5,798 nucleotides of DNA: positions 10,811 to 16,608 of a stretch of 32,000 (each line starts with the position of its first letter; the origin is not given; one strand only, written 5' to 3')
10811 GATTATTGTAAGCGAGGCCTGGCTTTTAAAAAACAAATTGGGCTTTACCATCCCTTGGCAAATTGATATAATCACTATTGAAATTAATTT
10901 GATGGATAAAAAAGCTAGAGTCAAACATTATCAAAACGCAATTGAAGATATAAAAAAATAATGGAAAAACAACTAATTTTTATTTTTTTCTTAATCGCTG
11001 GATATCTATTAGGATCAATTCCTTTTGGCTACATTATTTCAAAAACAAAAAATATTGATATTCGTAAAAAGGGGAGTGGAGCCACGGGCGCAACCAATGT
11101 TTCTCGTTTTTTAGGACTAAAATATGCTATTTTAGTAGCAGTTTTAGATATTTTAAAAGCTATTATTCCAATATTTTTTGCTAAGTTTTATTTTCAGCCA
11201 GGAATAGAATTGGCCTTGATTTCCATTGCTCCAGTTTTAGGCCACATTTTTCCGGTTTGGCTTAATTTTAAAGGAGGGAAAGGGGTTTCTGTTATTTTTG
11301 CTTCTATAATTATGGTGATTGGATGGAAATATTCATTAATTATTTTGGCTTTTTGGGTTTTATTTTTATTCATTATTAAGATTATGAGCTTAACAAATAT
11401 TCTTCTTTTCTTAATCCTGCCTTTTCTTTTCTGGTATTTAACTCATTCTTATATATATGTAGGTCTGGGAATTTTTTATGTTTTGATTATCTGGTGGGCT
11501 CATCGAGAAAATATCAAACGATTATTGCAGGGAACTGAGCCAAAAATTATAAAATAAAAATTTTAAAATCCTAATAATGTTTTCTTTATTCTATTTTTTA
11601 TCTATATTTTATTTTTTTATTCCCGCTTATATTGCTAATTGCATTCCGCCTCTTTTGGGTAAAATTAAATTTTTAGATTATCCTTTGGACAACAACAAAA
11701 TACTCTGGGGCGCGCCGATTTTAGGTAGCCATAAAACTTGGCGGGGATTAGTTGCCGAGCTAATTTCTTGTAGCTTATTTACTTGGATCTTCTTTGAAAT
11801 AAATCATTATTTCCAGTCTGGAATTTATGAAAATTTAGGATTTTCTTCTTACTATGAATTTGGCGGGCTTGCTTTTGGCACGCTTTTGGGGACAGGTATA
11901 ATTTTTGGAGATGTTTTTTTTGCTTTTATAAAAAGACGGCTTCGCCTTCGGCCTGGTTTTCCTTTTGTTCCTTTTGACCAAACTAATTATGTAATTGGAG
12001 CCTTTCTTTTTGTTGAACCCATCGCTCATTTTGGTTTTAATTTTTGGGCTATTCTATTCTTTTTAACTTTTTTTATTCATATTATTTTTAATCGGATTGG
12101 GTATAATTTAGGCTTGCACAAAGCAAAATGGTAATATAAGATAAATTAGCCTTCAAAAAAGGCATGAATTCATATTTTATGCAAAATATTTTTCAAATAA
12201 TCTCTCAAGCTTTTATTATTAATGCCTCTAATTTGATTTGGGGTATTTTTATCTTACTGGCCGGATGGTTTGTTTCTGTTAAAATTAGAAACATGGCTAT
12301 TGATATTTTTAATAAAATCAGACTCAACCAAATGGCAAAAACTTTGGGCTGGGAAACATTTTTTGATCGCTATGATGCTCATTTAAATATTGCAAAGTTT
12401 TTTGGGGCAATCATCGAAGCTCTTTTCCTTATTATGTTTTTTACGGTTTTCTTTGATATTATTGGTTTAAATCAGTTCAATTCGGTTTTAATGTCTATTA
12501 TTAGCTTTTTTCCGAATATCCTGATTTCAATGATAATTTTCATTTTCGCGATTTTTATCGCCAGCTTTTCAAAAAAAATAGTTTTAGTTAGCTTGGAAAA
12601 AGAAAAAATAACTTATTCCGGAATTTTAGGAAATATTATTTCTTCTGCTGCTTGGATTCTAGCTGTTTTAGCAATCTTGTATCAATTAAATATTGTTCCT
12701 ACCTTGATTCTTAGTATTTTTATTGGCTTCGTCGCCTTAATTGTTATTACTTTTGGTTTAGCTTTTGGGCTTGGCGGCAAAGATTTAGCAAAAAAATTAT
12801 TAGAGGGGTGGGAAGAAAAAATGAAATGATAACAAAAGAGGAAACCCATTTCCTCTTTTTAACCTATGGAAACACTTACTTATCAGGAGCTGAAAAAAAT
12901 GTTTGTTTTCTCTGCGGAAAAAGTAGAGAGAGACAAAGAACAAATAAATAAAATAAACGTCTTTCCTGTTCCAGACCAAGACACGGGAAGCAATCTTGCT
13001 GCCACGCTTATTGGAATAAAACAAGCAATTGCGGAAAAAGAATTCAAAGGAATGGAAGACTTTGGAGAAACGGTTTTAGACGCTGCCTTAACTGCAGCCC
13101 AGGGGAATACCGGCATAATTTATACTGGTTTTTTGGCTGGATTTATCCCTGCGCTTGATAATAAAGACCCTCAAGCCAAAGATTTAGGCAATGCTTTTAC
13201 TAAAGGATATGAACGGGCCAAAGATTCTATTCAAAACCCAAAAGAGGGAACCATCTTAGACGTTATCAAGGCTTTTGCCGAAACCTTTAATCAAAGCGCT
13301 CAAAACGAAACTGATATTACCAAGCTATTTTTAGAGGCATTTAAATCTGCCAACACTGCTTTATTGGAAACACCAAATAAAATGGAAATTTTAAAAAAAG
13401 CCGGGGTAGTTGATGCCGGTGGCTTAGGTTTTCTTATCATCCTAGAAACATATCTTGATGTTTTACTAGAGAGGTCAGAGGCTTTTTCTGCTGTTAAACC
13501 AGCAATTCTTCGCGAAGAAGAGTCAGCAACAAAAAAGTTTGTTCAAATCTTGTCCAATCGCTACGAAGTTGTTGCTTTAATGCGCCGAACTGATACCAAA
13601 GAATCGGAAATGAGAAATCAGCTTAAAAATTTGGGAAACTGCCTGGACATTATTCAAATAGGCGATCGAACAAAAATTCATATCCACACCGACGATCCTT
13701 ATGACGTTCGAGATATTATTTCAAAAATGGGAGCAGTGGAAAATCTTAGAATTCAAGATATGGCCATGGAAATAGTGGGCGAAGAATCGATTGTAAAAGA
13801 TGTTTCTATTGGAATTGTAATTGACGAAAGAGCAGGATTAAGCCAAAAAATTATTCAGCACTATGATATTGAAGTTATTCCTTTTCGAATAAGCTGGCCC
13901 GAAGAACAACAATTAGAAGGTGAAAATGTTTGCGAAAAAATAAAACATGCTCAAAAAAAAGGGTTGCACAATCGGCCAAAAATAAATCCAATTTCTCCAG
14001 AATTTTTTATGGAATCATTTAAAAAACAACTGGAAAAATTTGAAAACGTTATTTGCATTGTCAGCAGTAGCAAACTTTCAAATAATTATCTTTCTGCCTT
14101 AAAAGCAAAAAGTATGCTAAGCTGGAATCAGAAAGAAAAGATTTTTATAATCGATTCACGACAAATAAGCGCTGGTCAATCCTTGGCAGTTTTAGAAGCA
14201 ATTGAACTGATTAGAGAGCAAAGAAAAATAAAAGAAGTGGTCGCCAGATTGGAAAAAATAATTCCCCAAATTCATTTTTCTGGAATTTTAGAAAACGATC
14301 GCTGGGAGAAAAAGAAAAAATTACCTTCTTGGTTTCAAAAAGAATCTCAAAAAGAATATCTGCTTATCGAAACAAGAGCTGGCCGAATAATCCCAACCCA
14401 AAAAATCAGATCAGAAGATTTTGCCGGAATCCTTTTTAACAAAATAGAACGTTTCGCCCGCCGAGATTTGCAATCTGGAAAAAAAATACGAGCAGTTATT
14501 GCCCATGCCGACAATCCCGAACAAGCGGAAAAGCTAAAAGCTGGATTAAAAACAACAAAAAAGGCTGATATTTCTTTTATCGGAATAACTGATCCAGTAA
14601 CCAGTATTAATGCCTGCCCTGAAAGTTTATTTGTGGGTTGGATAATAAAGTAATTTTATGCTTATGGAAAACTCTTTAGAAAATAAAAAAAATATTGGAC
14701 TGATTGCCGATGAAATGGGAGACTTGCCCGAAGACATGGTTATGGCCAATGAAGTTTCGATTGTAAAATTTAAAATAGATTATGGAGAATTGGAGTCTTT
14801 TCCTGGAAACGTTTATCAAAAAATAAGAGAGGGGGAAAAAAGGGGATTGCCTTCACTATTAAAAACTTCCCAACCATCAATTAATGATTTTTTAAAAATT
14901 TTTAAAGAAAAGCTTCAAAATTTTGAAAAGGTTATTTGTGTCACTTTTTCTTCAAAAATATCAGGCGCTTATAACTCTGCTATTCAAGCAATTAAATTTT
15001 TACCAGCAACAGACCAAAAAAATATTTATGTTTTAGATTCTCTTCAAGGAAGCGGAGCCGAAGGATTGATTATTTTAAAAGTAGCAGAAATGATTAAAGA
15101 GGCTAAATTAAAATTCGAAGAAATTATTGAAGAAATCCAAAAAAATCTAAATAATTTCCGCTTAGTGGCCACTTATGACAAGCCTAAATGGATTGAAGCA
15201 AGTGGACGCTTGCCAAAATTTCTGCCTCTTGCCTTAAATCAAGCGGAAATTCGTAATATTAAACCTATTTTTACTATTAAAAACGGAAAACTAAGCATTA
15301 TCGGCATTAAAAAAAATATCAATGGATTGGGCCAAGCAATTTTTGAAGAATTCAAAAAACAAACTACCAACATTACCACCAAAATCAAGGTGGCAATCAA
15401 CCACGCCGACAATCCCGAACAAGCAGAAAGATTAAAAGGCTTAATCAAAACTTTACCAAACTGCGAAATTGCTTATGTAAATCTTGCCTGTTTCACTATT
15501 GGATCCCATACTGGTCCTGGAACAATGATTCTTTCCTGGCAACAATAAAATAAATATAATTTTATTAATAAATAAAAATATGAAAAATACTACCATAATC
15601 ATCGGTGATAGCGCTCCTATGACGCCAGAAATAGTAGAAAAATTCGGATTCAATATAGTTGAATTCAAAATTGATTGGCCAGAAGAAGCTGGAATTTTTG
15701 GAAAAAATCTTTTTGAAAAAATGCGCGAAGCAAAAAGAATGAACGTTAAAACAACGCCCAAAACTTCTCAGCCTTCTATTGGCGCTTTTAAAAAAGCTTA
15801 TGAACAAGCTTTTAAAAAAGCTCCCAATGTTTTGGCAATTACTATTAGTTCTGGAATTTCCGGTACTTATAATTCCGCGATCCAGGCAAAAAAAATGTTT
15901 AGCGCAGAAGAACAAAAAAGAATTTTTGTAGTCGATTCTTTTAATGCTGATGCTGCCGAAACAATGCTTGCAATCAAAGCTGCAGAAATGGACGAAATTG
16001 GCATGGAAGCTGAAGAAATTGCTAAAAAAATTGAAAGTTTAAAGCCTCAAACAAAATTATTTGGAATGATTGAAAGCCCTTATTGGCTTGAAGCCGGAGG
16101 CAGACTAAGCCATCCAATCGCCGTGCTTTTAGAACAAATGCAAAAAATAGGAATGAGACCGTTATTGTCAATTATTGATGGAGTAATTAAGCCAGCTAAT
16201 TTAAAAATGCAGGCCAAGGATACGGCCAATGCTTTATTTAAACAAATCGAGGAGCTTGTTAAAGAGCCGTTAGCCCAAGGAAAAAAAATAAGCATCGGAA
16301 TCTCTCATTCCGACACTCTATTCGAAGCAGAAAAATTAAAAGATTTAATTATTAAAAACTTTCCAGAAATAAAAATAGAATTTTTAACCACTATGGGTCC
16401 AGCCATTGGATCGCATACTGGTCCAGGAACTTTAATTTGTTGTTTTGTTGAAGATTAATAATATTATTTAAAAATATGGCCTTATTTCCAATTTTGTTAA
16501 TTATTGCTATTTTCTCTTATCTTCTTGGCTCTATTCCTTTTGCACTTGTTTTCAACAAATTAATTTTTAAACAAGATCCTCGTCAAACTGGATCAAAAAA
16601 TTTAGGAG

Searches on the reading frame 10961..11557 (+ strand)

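Call 8: search_protein_families(library=pfam, proteins=[window:10961-11557:+])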
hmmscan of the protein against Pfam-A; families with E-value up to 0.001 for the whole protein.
window:10961-11557:+ (198 aa): 1 family
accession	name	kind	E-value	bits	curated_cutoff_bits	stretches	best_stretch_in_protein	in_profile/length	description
PF02660.20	G3P_acyltransf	-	1.2e-47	162.5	24.1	1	14-188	2-164/164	Glycerol-3-phosphate acyltransferase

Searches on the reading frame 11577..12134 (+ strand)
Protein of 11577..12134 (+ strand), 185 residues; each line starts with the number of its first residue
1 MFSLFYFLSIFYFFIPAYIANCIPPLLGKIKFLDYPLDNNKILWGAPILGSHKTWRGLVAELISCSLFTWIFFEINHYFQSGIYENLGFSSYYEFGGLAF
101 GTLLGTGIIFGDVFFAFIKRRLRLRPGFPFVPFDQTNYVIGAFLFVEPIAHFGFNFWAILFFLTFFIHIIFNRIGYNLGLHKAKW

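Call 8: search_protein_families(library=pfam, proteins=[window:11577-12134:+])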
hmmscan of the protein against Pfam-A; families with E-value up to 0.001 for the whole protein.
window:11577-12134:+ (185 aa): 1 family
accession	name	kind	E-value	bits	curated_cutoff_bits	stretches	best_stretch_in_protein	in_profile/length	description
PF01864.22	CarS-like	-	1.7e-25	90.4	22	1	8-185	6-175/175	CDP-archaeol synthase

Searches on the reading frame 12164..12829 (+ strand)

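Call 8: search_protein_families(library=pfam, proteins=[window:12164-12829:+])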
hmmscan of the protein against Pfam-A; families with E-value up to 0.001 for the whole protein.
window:12164-12829:+ (221 aa): 1 family
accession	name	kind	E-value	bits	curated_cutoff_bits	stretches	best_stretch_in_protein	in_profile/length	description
PF05552.17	MS_channel_1st_1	-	5.7e-06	26.5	22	1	106-144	4-42/50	Mechanosensitive ion channel, conserved TM helix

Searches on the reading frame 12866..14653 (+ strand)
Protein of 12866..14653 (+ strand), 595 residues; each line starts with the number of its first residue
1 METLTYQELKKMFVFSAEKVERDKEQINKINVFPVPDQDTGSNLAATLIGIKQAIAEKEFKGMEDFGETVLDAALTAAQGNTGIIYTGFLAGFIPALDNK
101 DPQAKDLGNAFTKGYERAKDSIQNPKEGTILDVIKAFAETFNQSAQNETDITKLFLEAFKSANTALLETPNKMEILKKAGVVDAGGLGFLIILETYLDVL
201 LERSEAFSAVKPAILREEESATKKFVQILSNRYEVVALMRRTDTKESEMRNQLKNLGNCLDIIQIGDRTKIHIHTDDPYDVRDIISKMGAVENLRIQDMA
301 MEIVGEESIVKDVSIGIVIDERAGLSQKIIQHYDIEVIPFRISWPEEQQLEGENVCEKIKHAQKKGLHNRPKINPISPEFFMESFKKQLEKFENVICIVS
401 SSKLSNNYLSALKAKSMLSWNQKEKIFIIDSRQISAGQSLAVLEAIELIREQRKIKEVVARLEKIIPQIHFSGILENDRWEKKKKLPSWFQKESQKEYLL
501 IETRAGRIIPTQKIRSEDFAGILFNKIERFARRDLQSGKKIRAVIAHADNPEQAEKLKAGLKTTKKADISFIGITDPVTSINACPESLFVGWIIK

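Call 8: search_protein_families(library=pfam, proteins=[window:12866-14653:+])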
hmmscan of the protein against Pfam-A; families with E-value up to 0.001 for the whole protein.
window:12866-14653:+ (595 aa): 3 families
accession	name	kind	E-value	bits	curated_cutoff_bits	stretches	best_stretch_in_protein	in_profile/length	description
PF02645.21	DegV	-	7.4e-32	111.2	27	1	314-471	1-156/280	Uncharacterised protein, DegV family COG1307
PF02734.22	Dak2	-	6.8e-31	107.9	27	1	34-197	1-173/174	DAK2 domain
PF21645.3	FakA-like_M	-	1.2e-13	51.1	24.9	1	232-302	3-76/80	Fatty acid kinase subunit A-like, middle domain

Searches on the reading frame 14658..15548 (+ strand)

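Call 8: search_protein_families(library=pfam, proteins=[window:14658-15548:+])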
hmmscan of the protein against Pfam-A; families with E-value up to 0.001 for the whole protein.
window:14658-15548:+ (296 aa): 1 family
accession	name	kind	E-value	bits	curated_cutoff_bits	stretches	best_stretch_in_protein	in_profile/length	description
PF02645.21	DegV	-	3.6e-41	141.8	27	1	13-294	2-277/280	Uncharacterised protein, DegV family COG1307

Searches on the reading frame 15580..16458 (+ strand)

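Call 9: search_protein_families(library=pfam, proteins=[window:15580-16458:+])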
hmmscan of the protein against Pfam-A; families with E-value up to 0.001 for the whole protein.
window:15580-16458:+ (292 aa): 2 families
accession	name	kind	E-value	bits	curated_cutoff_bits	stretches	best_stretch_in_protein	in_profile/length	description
PF02645.21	DegV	-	4.8e-51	174.2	27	1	6-289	4-277/280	Uncharacterised protein, DegV family COG1307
PF13684.11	FakA-like_C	-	2.5e-05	24.2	23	0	48-155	15-113/216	Fatty acid kinase subunit A-like, C-terminal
